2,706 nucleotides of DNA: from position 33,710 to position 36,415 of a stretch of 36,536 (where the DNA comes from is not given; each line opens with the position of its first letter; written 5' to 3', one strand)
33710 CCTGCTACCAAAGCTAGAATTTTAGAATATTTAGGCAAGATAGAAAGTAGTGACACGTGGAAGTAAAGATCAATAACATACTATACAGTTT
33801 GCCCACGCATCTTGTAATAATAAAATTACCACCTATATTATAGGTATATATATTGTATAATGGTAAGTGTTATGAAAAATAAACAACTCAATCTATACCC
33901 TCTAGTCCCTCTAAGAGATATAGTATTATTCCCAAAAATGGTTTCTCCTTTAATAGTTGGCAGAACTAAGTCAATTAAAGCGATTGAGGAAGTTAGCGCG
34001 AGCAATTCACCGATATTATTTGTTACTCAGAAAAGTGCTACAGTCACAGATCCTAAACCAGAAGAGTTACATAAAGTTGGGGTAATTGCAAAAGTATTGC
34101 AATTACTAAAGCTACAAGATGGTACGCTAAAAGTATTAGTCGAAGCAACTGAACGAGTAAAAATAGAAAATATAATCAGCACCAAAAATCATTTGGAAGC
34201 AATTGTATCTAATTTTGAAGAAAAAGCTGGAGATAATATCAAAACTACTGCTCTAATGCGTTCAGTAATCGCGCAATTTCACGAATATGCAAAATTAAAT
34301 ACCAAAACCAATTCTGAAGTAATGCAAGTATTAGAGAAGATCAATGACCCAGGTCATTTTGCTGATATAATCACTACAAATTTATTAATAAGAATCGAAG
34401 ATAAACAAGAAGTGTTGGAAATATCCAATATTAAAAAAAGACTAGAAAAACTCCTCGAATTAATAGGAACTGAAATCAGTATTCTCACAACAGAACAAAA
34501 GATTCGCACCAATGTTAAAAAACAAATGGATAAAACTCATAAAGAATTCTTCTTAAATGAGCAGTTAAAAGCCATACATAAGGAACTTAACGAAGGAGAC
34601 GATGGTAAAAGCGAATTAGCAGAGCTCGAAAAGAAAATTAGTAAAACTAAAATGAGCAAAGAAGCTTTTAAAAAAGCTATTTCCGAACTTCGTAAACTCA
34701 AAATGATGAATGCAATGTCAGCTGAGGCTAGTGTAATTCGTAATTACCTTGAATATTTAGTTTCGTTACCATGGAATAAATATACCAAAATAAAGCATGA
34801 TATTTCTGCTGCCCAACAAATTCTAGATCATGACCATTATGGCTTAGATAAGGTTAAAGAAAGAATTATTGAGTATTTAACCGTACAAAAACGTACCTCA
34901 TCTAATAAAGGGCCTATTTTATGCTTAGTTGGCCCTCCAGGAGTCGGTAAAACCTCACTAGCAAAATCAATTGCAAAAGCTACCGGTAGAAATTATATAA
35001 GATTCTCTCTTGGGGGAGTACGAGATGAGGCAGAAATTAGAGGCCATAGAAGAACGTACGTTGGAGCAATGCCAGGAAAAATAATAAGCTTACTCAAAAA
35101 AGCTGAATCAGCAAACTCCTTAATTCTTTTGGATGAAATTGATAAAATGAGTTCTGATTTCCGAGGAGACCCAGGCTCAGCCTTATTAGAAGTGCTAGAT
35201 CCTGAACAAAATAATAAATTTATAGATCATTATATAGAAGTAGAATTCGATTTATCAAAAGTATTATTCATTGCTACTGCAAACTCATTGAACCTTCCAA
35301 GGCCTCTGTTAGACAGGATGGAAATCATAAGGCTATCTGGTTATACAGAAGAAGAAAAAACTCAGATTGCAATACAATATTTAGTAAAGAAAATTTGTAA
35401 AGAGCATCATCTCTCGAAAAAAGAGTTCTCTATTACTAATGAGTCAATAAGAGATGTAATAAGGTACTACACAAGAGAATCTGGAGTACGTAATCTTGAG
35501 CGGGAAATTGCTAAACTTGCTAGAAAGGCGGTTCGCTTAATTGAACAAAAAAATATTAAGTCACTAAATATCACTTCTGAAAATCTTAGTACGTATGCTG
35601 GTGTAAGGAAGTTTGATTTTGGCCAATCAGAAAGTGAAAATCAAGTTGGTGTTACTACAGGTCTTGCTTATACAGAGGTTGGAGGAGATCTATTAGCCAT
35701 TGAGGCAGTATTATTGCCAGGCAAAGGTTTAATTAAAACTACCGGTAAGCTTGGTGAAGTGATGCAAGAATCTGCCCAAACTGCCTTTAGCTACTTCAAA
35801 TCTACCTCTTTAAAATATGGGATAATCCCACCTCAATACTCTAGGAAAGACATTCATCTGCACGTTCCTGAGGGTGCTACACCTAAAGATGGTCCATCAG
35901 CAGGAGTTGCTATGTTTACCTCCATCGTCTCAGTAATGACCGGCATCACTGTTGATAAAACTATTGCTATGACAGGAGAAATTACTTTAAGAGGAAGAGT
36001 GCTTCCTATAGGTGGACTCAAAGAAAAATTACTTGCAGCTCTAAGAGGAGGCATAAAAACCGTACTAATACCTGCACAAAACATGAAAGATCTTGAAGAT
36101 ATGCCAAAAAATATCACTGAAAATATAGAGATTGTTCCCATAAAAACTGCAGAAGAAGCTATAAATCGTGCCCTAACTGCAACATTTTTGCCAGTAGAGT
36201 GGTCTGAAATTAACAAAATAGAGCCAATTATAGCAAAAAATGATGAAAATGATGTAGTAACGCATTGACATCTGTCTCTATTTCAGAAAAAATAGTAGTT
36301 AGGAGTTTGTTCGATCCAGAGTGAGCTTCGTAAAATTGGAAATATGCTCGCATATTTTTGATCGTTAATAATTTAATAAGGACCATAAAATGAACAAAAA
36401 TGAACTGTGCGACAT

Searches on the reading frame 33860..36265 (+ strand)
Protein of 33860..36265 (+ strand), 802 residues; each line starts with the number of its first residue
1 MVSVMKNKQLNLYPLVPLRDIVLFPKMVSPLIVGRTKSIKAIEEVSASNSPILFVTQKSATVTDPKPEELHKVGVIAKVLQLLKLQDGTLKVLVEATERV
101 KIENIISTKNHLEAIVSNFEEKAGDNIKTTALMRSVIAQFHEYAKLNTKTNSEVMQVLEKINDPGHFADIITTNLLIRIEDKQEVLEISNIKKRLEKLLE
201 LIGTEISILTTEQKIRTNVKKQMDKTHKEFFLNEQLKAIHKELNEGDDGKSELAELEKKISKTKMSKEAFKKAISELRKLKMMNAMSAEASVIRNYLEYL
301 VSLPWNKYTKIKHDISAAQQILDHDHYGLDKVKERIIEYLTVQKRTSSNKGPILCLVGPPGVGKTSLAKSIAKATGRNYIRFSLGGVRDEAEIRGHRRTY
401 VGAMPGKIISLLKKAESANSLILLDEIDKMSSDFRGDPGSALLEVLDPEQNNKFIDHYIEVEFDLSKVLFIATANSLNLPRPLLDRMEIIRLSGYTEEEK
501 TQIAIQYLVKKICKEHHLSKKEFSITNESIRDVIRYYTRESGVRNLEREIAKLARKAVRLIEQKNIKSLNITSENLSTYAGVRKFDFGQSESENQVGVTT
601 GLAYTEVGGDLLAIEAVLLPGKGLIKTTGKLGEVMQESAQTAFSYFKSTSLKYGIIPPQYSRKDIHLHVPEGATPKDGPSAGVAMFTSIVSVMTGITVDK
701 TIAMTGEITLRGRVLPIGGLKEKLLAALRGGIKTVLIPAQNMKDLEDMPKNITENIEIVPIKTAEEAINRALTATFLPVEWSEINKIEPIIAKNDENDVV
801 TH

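Call 6: find_encoding_contigs(protein=window:33860-36265:+, flank=10000, max_places=10)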
Protein window:33860-36265:+ (802 aa): 7 contigs read that carry it; 4 places shown.
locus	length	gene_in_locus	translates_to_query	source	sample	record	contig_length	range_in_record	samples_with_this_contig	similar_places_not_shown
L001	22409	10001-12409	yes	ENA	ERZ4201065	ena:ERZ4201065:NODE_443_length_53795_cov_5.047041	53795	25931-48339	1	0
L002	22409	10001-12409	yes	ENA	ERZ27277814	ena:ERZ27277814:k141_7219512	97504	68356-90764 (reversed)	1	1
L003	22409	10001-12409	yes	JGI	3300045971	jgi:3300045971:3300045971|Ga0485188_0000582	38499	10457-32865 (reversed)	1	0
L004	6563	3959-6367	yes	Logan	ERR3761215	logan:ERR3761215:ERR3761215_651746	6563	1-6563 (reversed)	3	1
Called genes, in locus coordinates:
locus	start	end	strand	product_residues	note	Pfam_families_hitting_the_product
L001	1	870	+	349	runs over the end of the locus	PF19315:MC_hydratase, PF01575:MaoC_dehydratas (weak)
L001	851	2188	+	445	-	PF02550:AcetylCoA_hydro, PF13336:AcetylCoA_hyd_C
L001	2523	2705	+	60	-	-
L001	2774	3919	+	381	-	PF05525:Branch_AA_trans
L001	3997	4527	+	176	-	PF13483:Lactamase_B_3, PF12706:Lactamase_B_2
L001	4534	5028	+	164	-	PF12706:Lactamase_B_2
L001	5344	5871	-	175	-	PF03232:COQ7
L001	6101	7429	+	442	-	PF05697:Trigger_N, PF00254:FKBP_C, PF05698:Trigger_C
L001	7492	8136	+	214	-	PF00574:CLP_protease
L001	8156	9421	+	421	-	PF06689:zf-C4_ClpX, PF00493:MCM (weak), PF01078:Mg_chelatase (faint), PF05496:RuvB_N (weak), PF00004:AAA, PF07724:AAA_2, PF07728:AAA_5 (weak), PF10431:ClpB_D2-small, +2 more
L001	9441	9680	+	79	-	PF00293:NUDIX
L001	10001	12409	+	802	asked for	PF02190:LON_substr_bdg, PF08298:AAA_PrkA (weak), PF13191:AAA_16 (faint), PF00004:AAA, PF07728:AAA_5, PF22667:Lon_lid, PF05362:Lon_C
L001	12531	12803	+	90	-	PF00216:Bac_DNA_binding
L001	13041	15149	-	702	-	PF17191:RecG_wedge, PF04851:ResIII, PF00270:DEAD, PF07517:SecA_DEAD (weak), PF22590:Cas3-like_C_2 (faint), PF00271:Helicase_C, PF19833:RecG_dom3_C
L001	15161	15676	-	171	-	PF01467:CTP_transf_like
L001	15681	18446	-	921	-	PF00521:DNA_topoisoIV, PF03989:DNA_gyraseA_C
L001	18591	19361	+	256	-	PF01061:ABC2_membrane, PF12698:ABC2_membrane_3 (weak)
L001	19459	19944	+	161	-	PF13505:OMP_b-brl (weak), PF01617:Surface_Ag_2 (faint)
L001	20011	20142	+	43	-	-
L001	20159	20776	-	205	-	-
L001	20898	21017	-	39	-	PF27516:YCO2 (weak)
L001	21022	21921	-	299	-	PF01040:UbiA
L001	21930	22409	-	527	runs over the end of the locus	PF00115:COX1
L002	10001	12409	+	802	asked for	PF02190:LON_substr_bdg, PF08298:AAA_PrkA (weak), PF13191:AAA_16 (faint), PF00004:AAA, PF07728:AAA_5, PF22667:Lon_lid, PF05362:Lon_C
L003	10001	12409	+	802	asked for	PF02190:LON_substr_bdg, PF08298:AAA_PrkA (weak), PF13191:AAA_16 (faint), PF00004:AAA, PF07728:AAA_5, PF22667:Lon_lid, PF05362:Lon_C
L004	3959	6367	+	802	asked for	PF02190:LON_substr_bdg, PF08298:AAA_PrkA (weak), PF13191:AAA_16 (faint), PF00004:AAA, PF07728:AAA_5, PF22667:Lon_lid, PF05362:Lon_C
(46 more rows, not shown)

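Call 12: find_homologous_proteins(query=L001:12531-12800:+, max_evalue=1e-10)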
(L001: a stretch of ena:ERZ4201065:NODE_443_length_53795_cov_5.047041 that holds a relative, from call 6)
Query L001:12531-12800:+ (90 aa): 450 proteins with E <= 1e-10 among 479 candidates; the best 120 are listed.
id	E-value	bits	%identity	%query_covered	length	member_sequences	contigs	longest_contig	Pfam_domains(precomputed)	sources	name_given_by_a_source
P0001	7.2e-50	184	100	100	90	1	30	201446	PF00216.27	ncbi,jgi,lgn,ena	jgi:DNA-binding protein HU-beta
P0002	1.9e-49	182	99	100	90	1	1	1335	PF00216.27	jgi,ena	jgi:DNA-binding protein HU-beta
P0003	2.6e-49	182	99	100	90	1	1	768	PF00216.27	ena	-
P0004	4.8e-49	181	99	100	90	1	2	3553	PF00216.27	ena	-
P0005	1.2e-48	180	98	100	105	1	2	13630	PF00216.27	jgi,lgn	-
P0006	1.3e-48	180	98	100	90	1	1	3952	PF00216.27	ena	-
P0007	1.9e-48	179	98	100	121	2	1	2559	PF00216.27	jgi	jgi:DNA-binding protein HU-beta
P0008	3.4e-45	169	92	100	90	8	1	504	PF00216.27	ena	-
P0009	6.7e-44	165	90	100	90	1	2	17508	PF00216.27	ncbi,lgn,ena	-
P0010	9.3e-44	164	90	100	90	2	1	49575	PF18291.7,PF00216.27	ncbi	-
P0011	1.5e-43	164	87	100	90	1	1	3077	PF00216.27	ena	-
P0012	3.3e-42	159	86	100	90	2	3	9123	PF00216.27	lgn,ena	-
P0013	4.2e-42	159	88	100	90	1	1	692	PF00216.27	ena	-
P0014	6.6e-42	158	88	100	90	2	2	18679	PF00216.27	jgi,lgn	-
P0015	7.2e-42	158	88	100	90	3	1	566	PF00216.27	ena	-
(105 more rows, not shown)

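Call 37: search_protein_families(library=pfam, proteins=[L001:12531-12800:+])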
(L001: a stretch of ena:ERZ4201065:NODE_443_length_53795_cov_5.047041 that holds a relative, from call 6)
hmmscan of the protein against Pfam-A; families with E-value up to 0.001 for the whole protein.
L001:12531-12800:+ (90 aa): 2 families
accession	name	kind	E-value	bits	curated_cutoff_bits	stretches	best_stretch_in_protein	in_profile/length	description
PF00216.26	Bac_DNA_binding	-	4.5e-25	88.2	22.4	1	1-90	1-90/90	Bacterial DNA-binding protein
PF18291.6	HU-HIG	-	0.00092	19.7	26.2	0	2-88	33-117/125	HU domain fused to wHTH, Ig, or Glycine-rich motif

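Call 39: find_homologous_proteins(query=L001:13041-15146:-, max_evalue=1e-200)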
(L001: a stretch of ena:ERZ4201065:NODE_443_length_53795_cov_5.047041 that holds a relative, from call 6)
Query L001:13041-15146:- (701 aa): 16 proteins with E <= 1e-200 among 8000 candidates.
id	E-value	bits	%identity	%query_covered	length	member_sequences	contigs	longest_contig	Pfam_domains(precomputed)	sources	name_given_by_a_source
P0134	0.0e+0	1563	100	100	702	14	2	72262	PF07517.21,PF00270.36,PF17191.11,PF00271.38,PF22590.3,PF19833.5,PF04851.22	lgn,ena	-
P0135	0.0e+0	1319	83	100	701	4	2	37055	PF07517.21,PF00270.36,PF00176.30,PF17191.11,PF00271.38,PF19833.5,PF04851.22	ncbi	-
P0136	0.0e+0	1315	84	100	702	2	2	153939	PF00270.36,PF17191.11,PF00271.38,PF19833.5,PF04851.22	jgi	jgi:ATP-dependent DNA helicase RecG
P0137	0.0e+0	1150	74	100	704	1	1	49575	PF00270.36,PF17191.11,PF00271.38,PF01336.32,PF19833.5,PF04851.22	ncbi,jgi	jgi:ATP-dependent DNA helicase RecG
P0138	0.0e+0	1022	66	100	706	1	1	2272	PF00270.36,PF17191.11,PF00271.38,PF01336.32,PF19833.5,PF04851.22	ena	-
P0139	0.0e+0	1021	66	100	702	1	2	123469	PF00270.36,PF17191.11,PF00271.38,PF19833.5,PF04851.22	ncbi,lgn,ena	-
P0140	3.5e-296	1002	65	100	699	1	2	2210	PF00270.36,PF17191.11,PF00271.38,PF19833.5,PF04851.22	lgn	-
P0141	1.7e-285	967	62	99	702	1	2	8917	PF00270.36,PF17191.11,PF00271.38,PF19833.5,PF04851.22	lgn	-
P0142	4.9e-280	949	61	100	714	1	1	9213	PF00270.36,PF17191.11,PF00271.38,PF01336.32,PF19833.5,PF04851.22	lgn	-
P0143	2.0e-209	715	48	99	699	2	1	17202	PF00270.36,PF17191.11,PF00271.38,PF19833.5,PF04851.22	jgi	jgi:ATP-dependent DNA helicase RecG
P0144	1.7e-207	709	49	98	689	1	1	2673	PF00270.36,PF00176.30,PF13604.13,PF17191.11,PF00271.38,PF01336.32,PF19833.5,PF04851.22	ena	-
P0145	3.0e-206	705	50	98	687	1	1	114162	PF00270.36,PF17191.11,PF00271.38,PF19833.5,PF04851.22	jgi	jgi:ATP-dependent DNA helicase RecG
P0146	8.9e-205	700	47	99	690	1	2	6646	PF00270.36,PF00271.38,PF19833.5,PF04851.22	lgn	-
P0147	1.3e-203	696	49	99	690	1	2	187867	PF00270.36,PF17191.11,PF00271.38,PF19833.5,PF04851.22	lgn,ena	-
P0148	9.2e-203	693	49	99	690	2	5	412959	PF00270.36,PF17191.11,PF00271.38,PF19833.5,PF04851.22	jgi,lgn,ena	-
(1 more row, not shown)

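Call 40: find_encoding_contigs(protein=P0134, flank=4000, max_places=10)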
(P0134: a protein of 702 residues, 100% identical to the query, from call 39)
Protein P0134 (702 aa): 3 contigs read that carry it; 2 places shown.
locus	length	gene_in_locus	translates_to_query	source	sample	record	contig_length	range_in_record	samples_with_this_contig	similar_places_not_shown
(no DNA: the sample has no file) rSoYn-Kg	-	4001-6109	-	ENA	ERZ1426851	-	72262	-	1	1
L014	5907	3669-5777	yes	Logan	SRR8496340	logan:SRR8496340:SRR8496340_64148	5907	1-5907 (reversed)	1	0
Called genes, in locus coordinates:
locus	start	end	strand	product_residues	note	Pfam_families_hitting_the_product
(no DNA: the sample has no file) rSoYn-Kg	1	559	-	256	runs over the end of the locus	PF01061:ABC2_membrane, PF12698:ABC2_membrane_3 (weak)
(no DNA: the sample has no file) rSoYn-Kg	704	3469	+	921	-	PF00521:DNA_topoisoIV, PF03989:DNA_gyraseA_C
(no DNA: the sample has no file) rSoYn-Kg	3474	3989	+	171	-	PF01467:CTP_transf_like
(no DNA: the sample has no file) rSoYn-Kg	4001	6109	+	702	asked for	PF17191:RecG_wedge, PF04851:ResIII, PF00270:DEAD, PF07517:SecA_DEAD (weak), PF22590:Cas3-like_C_2 (faint), PF00271:Helicase_C, PF19833:RecG_dom3_C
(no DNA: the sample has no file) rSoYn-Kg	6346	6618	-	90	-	PF00216:Bac_DNA_binding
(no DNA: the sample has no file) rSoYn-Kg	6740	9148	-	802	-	PF02190:LON_substr_bdg, PF08298:AAA_PrkA (weak), PF13191:AAA_16 (faint), PF00004:AAA, PF07728:AAA_5, PF22667:Lon_lid, PF05362:Lon_C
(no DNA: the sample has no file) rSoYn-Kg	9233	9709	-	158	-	PF00293:NUDIX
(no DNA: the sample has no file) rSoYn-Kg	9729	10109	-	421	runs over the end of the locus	PF06689:zf-C4_ClpX, PF00493:MCM (weak), PF01078:Mg_chelatase (faint), PF05496:RuvB_N (weak), PF00004:AAA, PF07724:AAA_2, PF07728:AAA_5 (weak), PF10431:ClpB_D2-small, +2 more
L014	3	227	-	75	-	?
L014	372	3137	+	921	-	PF00521:DNA_topoisoIV, PF03989:DNA_gyraseA_C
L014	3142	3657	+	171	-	PF01467:CTP_transf_like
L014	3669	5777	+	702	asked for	PF17191:RecG_wedge, PF04851:ResIII, PF00270:DEAD, PF07517:SecA_DEAD (weak), PF22590:Cas3-like_C_2 (faint), PF00271:Helicase_C, PF19833:RecG_dom3_C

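Call 41: list_cluster_members(proteins=[P0134])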
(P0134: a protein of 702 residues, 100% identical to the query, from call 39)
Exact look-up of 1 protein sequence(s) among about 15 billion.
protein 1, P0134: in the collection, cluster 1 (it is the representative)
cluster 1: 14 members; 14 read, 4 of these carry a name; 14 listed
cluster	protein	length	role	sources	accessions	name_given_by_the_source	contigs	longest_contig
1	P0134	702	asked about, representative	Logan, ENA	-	-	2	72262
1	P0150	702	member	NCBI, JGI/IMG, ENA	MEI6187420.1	MAG: ATP-dependent DNA helicase RecG [Alphaproteobacteria bacterium]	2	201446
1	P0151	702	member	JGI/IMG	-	ATP-dependent DNA helicase RecG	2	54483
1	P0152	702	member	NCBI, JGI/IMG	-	ATP-dependent DNA helicase RecG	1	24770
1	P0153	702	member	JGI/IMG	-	ATP-dependent DNA helicase RecG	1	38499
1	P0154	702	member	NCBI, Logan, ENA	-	-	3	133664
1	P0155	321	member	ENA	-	-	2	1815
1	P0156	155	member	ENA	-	-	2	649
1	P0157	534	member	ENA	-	-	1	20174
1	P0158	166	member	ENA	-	-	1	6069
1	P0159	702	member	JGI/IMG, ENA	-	-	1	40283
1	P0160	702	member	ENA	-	-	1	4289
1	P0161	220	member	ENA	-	-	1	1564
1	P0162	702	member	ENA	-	-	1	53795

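Call 42: find_encoding_contigs(protein=P0160, flank=4000, max_places=10)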
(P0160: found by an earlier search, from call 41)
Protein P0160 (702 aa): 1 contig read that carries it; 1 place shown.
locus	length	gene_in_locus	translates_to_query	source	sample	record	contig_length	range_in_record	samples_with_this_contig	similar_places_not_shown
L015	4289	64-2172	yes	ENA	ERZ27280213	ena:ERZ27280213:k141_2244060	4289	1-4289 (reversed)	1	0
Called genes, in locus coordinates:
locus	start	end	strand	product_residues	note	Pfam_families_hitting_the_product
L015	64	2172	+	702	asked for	PF17191:RecG_wedge, PF04851:ResIII, PF00270:DEAD, PF07517:SecA_DEAD (weak), PF00271:Helicase_C, PF19833:RecG_dom3_C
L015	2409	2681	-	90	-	PF00216:Bac_DNA_binding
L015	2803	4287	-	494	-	?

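Call 43: find_encoding_contigs(protein=P0150, flank=4000, max_places=10)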
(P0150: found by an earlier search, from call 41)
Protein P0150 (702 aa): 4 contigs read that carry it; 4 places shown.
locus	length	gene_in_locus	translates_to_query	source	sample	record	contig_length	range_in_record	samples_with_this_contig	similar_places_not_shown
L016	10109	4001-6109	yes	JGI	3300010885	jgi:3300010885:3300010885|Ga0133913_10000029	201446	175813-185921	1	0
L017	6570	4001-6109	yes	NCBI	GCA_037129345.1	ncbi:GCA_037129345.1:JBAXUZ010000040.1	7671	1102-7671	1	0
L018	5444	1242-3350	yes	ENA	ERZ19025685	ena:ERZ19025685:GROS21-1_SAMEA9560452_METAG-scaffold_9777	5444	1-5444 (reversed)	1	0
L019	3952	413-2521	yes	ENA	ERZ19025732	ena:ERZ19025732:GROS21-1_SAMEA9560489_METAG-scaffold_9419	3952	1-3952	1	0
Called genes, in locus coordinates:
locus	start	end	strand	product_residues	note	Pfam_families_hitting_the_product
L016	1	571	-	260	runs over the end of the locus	PF01061:ABC2_membrane, PF12698:ABC2_membrane_3 (weak)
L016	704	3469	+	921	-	PF00521:DNA_topoisoIV, PF03989:DNA_gyraseA_C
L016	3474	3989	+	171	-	PF01467:CTP_transf_like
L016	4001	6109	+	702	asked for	PF17191:RecG_wedge, PF04851:ResIII, PF00270:DEAD, PF07517:SecA_DEAD (weak), PF22590:Cas3-like_C_2 (faint), PF00271:Helicase_C, PF19833:RecG_dom3_C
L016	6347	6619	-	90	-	PF00216:Bac_DNA_binding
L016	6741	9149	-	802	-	PF02190:LON_substr_bdg, PF08298:AAA_PrkA (weak), PF13191:AAA_16 (faint), PF00004:AAA, PF07728:AAA_5, PF22667:Lon_lid, PF05362:Lon_C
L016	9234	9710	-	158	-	PF00293:NUDIX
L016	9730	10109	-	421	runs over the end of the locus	PF06689:zf-C4_ClpX, PF00493:MCM (weak), PF01078:Mg_chelatase (faint), PF05496:RuvB_N (weak), PF00004:AAA, PF07724:AAA_2, PF07728:AAA_5 (weak), PF10431:ClpB_D2-small, +2 more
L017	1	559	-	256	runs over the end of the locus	PF01061:ABC2_membrane, PF12698:ABC2_membrane_3 (weak)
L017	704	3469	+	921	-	PF00521:DNA_topoisoIV, PF03989:DNA_gyraseA_C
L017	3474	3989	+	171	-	PF01467:CTP_transf_like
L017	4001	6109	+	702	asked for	PF17191:RecG_wedge, PF04851:ResIII, PF00270:DEAD, PF07517:SecA_DEAD (weak), PF22590:Cas3-like_C_2 (faint), PF00271:Helicase_C, PF19833:RecG_dom3_C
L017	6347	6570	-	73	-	PF00216:Bac_DNA_binding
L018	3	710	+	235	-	?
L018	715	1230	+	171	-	PF01467:CTP_transf_like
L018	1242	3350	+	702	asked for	PF17191:RecG_wedge, PF04851:ResIII, PF00270:DEAD, PF07517:SecA_DEAD (weak), PF22590:Cas3-like_C_2 (faint), PF00271:Helicase_C, PF19833:RecG_dom3_C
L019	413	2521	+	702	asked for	PF17191:RecG_wedge, PF04851:ResIII, PF00270:DEAD, PF07517:SecA_DEAD (weak), PF22590:Cas3-like_C_2 (faint), PF00271:Helicase_C, PF19833:RecG_dom3_C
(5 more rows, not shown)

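Call 45: find_encoding_contigs(protein=P0154, flank=4000, max_places=10)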
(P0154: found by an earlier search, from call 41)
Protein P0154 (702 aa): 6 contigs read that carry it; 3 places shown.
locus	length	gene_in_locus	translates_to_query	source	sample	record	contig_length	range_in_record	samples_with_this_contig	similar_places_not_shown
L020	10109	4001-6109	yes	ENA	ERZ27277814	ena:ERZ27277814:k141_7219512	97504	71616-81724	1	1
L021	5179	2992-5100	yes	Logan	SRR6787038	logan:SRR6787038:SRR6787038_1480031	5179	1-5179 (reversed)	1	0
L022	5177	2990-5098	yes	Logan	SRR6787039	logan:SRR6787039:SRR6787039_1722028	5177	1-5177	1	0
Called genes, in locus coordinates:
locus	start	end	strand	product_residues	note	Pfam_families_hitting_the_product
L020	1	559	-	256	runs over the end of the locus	PF01061:ABC2_membrane, PF12698:ABC2_membrane_3 (weak)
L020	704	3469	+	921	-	PF00521:DNA_topoisoIV, PF03989:DNA_gyraseA_C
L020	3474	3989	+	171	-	PF01467:CTP_transf_like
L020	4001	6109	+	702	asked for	PF17191:RecG_wedge, PF04851:ResIII, PF00270:DEAD, PF07517:SecA_DEAD (weak), PF22590:Cas3-like_C_2 (faint), PF00271:Helicase_C, PF19833:RecG_dom3_C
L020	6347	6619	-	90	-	PF00216:Bac_DNA_binding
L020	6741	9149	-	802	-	PF02190:LON_substr_bdg, PF08298:AAA_PrkA (weak), PF13191:AAA_16 (faint), PF00004:AAA, PF07728:AAA_5, PF22667:Lon_lid, PF05362:Lon_C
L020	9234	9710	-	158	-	PF00293:NUDIX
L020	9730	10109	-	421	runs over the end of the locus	PF06689:zf-C4_ClpX, PF00493:MCM (weak), PF01078:Mg_chelatase (faint), PF05496:RuvB_N (weak), PF00004:AAA, PF07724:AAA_2, PF07728:AAA_5 (weak), PF10431:ClpB_D2-small, +2 more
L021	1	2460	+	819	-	?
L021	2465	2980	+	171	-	PF01467:CTP_transf_like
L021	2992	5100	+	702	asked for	PF17191:RecG_wedge, PF04851:ResIII, PF00270:DEAD, PF07517:SecA_DEAD (weak), PF22590:Cas3-like_C_2 (faint), PF00271:Helicase_C, PF19833:RecG_dom3_C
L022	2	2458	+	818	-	?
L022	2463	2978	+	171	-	PF01467:CTP_transf_like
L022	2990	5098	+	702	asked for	PF17191:RecG_wedge, PF04851:ResIII, PF00270:DEAD, PF07517:SecA_DEAD (weak), PF22590:Cas3-like_C_2 (faint), PF00271:Helicase_C, PF19833:RecG_dom3_C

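Call 51: find_encoding_contigs(protein=P0154, flank=800, max_places=10)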
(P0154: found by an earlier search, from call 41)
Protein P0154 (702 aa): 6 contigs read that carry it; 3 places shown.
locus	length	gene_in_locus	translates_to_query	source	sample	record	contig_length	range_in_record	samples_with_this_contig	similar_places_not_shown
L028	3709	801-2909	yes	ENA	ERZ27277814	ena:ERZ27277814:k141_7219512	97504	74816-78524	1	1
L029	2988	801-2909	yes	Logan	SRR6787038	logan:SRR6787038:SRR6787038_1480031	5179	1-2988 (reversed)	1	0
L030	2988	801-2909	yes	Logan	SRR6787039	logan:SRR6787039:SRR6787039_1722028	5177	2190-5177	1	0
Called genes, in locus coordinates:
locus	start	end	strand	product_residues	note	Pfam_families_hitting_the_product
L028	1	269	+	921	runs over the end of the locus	PF00521:DNA_topoisoIV, PF03989:DNA_gyraseA_C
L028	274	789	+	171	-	PF01467:CTP_transf_like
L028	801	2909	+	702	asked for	PF17191:RecG_wedge, PF04851:ResIII, PF00270:DEAD, PF07517:SecA_DEAD (weak), PF22590:Cas3-like_C_2 (faint), PF00271:Helicase_C, PF19833:RecG_dom3_C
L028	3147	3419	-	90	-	PF00216:Bac_DNA_binding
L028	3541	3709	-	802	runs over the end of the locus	PF02190:LON_substr_bdg, PF08298:AAA_PrkA (weak), PF13191:AAA_16 (faint), PF00004:AAA, PF07728:AAA_5, PF22667:Lon_lid, PF05362:Lon_C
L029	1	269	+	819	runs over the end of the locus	?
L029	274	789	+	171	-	PF01467:CTP_transf_like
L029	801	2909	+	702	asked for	PF17191:RecG_wedge, PF04851:ResIII, PF00270:DEAD, PF07517:SecA_DEAD (weak), PF22590:Cas3-like_C_2 (faint), PF00271:Helicase_C, PF19833:RecG_dom3_C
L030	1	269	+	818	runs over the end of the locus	?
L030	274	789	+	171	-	PF01467:CTP_transf_like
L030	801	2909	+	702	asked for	PF17191:RecG_wedge, PF04851:ResIII, PF00270:DEAD, PF07517:SecA_DEAD (weak), PF22590:Cas3-like_C_2 (faint), PF00271:Helicase_C, PF19833:RecG_dom3_C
